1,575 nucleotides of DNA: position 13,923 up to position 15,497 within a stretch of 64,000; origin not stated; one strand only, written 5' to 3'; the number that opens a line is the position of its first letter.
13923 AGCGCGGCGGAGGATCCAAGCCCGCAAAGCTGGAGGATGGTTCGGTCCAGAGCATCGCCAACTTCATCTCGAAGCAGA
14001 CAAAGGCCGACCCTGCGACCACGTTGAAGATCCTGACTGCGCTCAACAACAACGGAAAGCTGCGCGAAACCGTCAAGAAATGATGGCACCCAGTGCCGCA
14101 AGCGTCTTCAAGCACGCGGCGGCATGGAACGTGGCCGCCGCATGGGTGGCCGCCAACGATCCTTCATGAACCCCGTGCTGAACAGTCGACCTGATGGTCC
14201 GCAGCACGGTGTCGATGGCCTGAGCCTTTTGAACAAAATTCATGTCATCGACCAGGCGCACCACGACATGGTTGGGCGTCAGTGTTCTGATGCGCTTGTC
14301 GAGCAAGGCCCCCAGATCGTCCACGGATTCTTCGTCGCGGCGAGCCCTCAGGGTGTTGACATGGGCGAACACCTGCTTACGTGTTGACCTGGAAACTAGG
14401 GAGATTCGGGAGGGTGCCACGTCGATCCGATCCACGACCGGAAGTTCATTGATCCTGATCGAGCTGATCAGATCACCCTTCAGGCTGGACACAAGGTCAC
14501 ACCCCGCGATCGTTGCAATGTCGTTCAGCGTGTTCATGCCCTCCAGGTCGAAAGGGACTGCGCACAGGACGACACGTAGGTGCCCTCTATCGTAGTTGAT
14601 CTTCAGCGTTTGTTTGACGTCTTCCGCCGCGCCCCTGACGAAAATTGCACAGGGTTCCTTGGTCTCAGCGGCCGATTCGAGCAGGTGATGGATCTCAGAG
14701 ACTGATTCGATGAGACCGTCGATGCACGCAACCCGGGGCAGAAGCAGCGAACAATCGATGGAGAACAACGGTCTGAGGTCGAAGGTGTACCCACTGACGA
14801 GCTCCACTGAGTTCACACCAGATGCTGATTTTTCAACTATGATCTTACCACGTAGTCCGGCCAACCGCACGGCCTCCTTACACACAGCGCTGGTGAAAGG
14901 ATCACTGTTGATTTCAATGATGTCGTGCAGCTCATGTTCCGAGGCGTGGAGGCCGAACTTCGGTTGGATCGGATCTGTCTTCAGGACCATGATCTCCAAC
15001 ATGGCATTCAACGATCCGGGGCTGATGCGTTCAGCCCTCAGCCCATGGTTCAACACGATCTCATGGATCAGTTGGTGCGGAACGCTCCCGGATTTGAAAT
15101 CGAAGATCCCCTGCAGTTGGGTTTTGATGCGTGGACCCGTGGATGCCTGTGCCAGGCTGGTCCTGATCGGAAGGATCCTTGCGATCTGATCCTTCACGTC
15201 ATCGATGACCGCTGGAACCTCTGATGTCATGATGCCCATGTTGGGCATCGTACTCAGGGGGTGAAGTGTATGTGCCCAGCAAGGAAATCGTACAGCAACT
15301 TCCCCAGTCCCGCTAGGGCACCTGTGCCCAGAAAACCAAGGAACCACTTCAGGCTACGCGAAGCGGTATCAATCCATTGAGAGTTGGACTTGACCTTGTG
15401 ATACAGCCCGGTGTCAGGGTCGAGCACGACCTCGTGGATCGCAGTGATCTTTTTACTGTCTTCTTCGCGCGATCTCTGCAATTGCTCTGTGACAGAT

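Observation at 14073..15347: Phage-encoded GroEL-derived protein missing the ATP-binding N-terminal segment and the C-terminal equatorial segment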

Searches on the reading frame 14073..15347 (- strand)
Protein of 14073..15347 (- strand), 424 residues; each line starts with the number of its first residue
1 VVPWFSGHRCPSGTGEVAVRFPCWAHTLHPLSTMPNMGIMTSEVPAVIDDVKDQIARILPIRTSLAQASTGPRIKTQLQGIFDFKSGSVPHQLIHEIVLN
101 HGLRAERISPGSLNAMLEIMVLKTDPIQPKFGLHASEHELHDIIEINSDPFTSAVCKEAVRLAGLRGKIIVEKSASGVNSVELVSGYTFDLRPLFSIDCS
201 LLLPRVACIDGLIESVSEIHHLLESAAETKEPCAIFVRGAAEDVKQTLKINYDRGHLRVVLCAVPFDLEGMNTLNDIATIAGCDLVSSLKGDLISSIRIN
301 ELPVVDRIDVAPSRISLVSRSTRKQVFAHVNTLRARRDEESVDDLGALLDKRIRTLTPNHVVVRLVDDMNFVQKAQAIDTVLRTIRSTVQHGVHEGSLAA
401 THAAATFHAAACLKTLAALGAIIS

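Call 3: search_protein_families(library=pfam, proteins=[window:14073-15347:-], max_evalue=10)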
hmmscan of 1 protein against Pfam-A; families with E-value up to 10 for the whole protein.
window:14073-15347:- (424 aa): 1 family
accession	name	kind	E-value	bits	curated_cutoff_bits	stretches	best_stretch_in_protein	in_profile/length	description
PF06260.17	DUF1024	-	0.11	13.2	27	1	372-396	33-57/82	Protein of unknown function (DUF1024)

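Call 4: search_protein_families(library=phrogs, proteins=[window:14073-15347:-], max_evalue=1)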
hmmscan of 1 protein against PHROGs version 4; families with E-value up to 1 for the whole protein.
window:14073-15347:- (424 aa): 1 family
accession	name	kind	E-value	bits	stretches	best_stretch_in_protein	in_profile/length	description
phrog_5725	-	other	8.8e-14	51.9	1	158-404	165-432/540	chaperonin groEL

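Call 5: search_solved_structures(query=window:14073-15347:-, max_evalue=10, show_alignments=2)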
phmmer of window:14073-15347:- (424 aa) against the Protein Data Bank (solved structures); distinct sequences matched with E-value up to 10: 62 (the best 60 are shown).
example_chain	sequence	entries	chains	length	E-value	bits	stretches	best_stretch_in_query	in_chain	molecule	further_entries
9rwr_A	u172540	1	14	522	2e-13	53.6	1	143-404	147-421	Ancestral Fibrobacteres-Chlorobi-Bacteroidetes Group Chaperonin (AFCB)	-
1iok_A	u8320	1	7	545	8.3e-13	51.5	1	136-400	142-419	CHAPERONIN 60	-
5da8_A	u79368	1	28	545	1.3e-12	50.9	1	143-405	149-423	60 kDa chaperonin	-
4v4o_A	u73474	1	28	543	4.9e-12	49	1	144-397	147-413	cpn60(GroEL)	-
8wuc_A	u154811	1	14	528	3.3e-11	46.2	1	144-401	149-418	Chaperonin GroEL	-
8wu4_A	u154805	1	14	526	4e-11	46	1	144-401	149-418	Chaperonin GroEL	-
8wuw_A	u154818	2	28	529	1.1e-10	44.5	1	94-401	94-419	Chaperonin GroEL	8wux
6kfv_A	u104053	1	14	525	2.8e-10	43.2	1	144-400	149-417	60 kDa chaperonin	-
4v43_A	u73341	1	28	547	6.3e-09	38.7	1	144-400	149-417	GROEL PROTEIN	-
4aaq_A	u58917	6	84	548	6.5e-09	38.7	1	144-400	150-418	60 KDA CHAPERONIN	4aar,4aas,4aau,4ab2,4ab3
3wvl_A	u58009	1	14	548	6.5e-09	38.7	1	144-400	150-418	60 kDa chaperonin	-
2yey_A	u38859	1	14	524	7.8e-09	38.4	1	144-400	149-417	60 KDA CHAPERONIN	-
1pcq_A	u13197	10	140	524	7.9e-09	38.4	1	144-400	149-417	groEL protein | 60 KDA CHAPERONIN | Chaperonin GroEL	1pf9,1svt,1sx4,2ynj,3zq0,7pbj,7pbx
4hel_A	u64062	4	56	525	7.9e-09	38.4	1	144-400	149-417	60 kDa chaperonin 4 | Chaperonin GroEL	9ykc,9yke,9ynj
3c9v_A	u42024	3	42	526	7.9e-09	38.4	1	144-400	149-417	60 kDa chaperonin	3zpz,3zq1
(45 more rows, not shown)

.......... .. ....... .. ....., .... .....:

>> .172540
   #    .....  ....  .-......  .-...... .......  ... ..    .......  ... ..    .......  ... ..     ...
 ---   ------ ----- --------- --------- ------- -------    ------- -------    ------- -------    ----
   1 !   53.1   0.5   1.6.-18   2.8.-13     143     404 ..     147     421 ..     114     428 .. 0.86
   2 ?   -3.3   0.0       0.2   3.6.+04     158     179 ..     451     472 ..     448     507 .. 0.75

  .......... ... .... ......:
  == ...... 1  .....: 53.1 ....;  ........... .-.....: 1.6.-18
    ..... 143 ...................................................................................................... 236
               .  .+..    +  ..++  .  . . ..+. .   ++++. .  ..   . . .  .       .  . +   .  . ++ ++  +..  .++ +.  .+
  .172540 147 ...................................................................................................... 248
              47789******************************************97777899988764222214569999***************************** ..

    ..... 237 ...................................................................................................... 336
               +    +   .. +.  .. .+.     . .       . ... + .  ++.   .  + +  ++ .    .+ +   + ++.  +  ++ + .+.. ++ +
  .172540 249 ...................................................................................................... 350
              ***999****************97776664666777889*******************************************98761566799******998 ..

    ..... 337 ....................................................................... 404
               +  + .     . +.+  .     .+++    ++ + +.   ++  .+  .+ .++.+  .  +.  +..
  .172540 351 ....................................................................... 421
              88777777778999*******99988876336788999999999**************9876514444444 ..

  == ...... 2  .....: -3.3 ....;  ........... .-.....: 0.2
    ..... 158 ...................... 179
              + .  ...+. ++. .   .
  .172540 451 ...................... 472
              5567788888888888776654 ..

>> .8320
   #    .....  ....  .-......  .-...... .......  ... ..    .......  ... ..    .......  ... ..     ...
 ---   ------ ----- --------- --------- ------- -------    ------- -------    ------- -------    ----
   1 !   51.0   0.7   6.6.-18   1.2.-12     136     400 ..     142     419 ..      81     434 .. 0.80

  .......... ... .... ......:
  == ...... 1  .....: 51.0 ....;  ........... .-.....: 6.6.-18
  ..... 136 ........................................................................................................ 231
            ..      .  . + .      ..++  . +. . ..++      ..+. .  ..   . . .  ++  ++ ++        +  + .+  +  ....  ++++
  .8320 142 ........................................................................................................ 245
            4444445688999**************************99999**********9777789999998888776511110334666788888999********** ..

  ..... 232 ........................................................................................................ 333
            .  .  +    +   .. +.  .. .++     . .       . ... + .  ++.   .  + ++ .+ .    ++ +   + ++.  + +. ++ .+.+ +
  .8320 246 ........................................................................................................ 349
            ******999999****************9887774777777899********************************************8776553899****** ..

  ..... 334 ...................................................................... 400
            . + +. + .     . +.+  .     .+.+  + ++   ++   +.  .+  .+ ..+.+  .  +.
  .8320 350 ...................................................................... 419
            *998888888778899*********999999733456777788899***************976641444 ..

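Call 6: search_dna_similar(query=window:14073-15347:-, collection=phages, mode=protein, max_rows=40)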
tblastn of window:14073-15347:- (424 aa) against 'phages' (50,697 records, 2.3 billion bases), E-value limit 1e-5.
Records with a match: 4; places in all: 4; records where one place covers at least 80% of the query: 0.
Best place of each record, by identity: <60% 4.
By first word of the organism name: Flavobacterium 4.
By host as written in the record: Flavobacterium sp. LMO8 4.
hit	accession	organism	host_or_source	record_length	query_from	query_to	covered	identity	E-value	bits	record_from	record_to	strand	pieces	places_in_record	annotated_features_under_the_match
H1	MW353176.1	Flavobacterium phage vB_FspM_immuto_3-5A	Flavobacterium sp. LMO8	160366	147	291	34%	29.9%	3e-6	56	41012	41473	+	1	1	chaperonin GroEL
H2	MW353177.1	Flavobacterium phage vB_FspM_immuto_13-6C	Flavobacterium sp. LMO8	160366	147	291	34%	29.9%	3e-6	56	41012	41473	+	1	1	chaperonin GroEL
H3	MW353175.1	Flavobacterium phage vB_FspM_immuto_2-6A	Flavobacterium sp. LMO8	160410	147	291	34%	29.9%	3e-6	56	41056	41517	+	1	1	chaperonin GroEL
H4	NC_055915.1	Flavobacterium phage vB_FspM_immuto_2-6A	Flavobacterium sp. LMO8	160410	147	291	34%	29.9%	3e-6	56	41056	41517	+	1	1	chaperonin groEL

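Call 8: find_homologous_proteins(query=window:14073-15347:-, max_evalue=0.001)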
Query window:14073-15347:- (424 aa): 165 proteins with E <= 0.001 among 8000 candidates; the best 120 are listed.
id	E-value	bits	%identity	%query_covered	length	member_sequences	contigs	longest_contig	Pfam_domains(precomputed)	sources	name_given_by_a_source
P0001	3.7e-249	845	100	92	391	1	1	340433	-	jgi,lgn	jgi:chaperonin GroEL (HSP60 family)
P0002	1.9e-116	408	51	90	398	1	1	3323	-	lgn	-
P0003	5.1e-111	390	48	91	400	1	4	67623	-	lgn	-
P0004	1.1e-105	372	50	85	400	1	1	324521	-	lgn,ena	-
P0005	4.1e-104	367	50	85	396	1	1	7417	-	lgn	-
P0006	7.4e-104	366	50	83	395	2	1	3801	-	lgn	-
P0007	2.7e-103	364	46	91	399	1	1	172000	-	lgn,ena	-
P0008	3.0e-102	361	47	90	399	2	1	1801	-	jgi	jgi:hypothetical protein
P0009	3.9e-102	361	48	85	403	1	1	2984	-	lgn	-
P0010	4.5e-102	360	46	91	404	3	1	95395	-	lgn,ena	-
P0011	8.7e-102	359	51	83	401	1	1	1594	-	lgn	-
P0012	1.7e-101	358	48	85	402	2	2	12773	-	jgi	jgi:hypothetical protein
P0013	2.0e-101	358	49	83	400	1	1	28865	-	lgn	-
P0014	2.0e-101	358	47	86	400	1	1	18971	-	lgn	-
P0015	2.3e-101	358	44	92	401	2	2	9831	-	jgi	-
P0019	5.4e-100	353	45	92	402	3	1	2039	-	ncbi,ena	-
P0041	2.9e-95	338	46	88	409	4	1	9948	-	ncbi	-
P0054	2.3e-93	332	43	92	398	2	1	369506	-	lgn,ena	-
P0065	1.3e-90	323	45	90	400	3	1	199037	-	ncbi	-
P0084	1.0e-83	300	40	85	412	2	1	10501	-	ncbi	-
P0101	7.7e-78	281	41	85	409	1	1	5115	-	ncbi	-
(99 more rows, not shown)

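Call 12: search_solved_structures(query=A1, max_evalue=0.001, show_alignments=2)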
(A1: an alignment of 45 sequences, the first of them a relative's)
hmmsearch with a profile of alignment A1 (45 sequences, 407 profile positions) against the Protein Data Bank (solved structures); distinct sequences matched with E-value up to 0.001: 64 (the best 60 are shown).
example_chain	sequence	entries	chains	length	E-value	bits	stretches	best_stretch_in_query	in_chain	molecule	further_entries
9rwr_A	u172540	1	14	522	6.2e-21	77.9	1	105-377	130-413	Ancestral Fibrobacteres-Chlorobi-Bacteroidetes Group Chaperonin (AFCB)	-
4v4o_A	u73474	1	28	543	7.1e-19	71.1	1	114-377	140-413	cpn60(GroEL)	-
5da8_A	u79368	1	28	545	3.1e-18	69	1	103-377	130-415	60 kDa chaperonin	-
8wu4_A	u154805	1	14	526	1.5e-17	66.8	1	103-381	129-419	Chaperonin GroEL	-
8wuc_A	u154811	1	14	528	1.5e-17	66.7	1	103-381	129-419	Chaperonin GroEL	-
8wuw_A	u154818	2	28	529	4.4e-17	65.2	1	103-380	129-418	Chaperonin GroEL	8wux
1iok_A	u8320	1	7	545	1.8e-16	63.2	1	113-377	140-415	CHAPERONIN 60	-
4v43_A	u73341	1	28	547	1.9e-16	63.2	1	114-387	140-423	GROEL PROTEIN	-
4ki8_A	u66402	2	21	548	2e-16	63.1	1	113-387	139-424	GroEL protein | 60 kDa chaperonin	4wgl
4aaq_A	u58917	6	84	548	2e-16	63.1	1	114-387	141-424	60 KDA CHAPERONIN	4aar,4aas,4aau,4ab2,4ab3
3wvl_A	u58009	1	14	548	2e-16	63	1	114-387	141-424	60 kDa chaperonin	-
1pcq_A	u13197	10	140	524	2.9e-16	62.5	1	114-387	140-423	groEL protein | 60 KDA CHAPERONIN | Chaperonin GroEL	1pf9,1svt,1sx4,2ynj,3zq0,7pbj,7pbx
4hel_A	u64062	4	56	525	2.9e-16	62.5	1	114-387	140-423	60 kDa chaperonin 4 | Chaperonin GroEL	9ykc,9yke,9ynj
3c9v_A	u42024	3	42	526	2.9e-16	62.5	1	114-387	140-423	60 kDa chaperonin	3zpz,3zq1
2yey_A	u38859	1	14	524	3e-16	62.5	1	114-387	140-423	60 KDA CHAPERONIN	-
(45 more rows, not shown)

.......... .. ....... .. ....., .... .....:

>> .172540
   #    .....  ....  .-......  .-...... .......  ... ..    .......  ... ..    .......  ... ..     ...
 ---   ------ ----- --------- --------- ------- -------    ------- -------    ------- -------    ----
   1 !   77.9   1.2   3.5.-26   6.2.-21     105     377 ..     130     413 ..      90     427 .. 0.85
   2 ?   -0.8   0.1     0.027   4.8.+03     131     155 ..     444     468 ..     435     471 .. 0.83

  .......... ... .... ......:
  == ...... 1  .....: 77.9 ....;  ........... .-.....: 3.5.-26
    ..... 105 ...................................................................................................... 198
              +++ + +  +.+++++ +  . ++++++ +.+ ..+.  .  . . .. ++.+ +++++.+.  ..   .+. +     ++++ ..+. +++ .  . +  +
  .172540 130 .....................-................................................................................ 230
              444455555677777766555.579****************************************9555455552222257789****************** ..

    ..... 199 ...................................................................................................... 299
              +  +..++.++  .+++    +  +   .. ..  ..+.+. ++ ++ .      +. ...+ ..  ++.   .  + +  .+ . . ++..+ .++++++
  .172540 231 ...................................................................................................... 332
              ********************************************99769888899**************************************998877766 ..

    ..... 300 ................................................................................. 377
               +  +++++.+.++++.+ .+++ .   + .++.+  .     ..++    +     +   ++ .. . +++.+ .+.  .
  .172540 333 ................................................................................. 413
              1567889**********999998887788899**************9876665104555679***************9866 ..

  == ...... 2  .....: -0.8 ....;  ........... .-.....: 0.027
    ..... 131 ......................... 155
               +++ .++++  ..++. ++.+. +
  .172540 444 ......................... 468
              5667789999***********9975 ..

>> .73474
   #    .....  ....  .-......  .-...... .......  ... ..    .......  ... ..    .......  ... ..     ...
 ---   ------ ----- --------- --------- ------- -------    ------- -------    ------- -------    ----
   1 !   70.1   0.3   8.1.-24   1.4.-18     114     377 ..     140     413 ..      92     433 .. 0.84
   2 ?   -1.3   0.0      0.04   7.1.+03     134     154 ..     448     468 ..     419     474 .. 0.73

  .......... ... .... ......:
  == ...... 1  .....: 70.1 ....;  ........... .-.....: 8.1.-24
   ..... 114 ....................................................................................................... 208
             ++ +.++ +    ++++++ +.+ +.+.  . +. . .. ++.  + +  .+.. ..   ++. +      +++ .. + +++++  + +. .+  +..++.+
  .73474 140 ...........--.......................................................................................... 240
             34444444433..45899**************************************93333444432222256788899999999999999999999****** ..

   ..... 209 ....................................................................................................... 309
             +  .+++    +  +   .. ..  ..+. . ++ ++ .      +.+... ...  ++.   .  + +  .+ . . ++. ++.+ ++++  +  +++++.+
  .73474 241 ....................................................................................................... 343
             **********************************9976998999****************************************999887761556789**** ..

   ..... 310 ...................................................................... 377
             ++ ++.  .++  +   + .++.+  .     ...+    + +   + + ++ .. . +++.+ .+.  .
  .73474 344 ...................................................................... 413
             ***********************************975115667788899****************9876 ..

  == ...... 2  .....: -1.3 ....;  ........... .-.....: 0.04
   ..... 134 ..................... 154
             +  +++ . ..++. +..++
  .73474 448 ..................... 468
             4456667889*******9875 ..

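Call 18: find_encoding_contigs(protein=P0004, flank=8000, max_places=2)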
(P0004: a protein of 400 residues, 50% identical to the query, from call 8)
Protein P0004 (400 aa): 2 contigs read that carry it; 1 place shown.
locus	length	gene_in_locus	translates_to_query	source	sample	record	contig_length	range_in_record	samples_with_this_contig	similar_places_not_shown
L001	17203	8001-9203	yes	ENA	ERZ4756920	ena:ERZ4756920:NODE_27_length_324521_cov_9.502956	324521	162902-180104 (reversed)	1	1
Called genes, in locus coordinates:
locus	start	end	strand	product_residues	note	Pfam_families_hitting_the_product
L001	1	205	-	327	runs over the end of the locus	PF01370:Epimerase, PF04321:RmlD_sub_bind, PF05368:NmrA (weak), PF16363:GDP_Man_Dehyd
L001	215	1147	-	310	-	PF00534:Glycos_transf_1, PF13692:Glyco_trans_1_4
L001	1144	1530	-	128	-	-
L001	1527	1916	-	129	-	-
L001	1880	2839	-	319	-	-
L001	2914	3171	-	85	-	PF26761:Acb5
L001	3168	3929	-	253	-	PF00535:Glycos_transf_2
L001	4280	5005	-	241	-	PF01596:Methyltransf_3 (weak), PF13578:Methyltransf_24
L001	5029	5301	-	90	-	PF24963:DUF7768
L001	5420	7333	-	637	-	PF00535:Glycos_transf_2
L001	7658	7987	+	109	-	PF10779:XhlA (faint)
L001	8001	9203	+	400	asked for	-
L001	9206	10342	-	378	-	-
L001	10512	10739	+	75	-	-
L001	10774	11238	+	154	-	-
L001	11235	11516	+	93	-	-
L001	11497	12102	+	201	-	PF00574:CLP_protease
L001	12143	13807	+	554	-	PF04851:ResIII (weak), PF06733:DEAD_2 (weak), PF13307:Helicase_C_2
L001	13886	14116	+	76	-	PF07432:Hc1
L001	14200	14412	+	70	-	-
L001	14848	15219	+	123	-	-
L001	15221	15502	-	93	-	PF04545:Sigma70_r4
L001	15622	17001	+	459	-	PF13638:PIN_4, PF02562:PhoH, PF13604:AAA_30 (faint), PF13245:AAA_19 (faint), PF13401:AAA_22 (weak)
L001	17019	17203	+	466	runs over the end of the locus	-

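Call 19: find_encoding_contigs(protein=P0054, flank=8000, max_places=2)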
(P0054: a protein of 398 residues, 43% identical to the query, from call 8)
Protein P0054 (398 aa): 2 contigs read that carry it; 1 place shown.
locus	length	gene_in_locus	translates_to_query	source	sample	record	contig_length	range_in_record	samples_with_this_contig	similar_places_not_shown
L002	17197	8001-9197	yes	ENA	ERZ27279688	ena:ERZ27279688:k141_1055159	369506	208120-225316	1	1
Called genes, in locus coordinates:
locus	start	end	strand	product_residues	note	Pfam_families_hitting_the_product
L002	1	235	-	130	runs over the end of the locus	-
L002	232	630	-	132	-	-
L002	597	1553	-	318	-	-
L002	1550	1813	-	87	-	PF01583:APS_kinase (weak), PF08433:KTI12 (weak)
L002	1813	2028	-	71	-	PF07068:Gp23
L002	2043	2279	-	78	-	PF26761:Acb5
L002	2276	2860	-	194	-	-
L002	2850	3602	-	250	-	PF00535:Glycos_transf_2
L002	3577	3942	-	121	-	-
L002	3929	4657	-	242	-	PF01596:Methyltransf_3 (faint), PF13578:Methyltransf_24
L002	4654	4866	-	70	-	-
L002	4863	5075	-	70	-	-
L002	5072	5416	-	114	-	PF24963:DUF7768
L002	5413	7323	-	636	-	PF00535:Glycos_transf_2 (weak)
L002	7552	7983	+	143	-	-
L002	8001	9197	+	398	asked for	-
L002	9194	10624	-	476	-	-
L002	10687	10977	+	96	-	-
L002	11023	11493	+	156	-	-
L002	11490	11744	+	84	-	-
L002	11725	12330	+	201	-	PF00574:CLP_protease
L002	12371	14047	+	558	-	PF04851:ResIII (weak), PF13307:Helicase_C_2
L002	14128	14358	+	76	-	PF07432:Hc1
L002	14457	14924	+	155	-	-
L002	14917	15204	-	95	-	PF04545:Sigma70_r4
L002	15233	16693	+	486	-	PF13245:AAA_19 (faint), PF13638:PIN_4, PF02562:PhoH, PF13604:AAA_30 (faint), PF13401:AAA_22 (weak)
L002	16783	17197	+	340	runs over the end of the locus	-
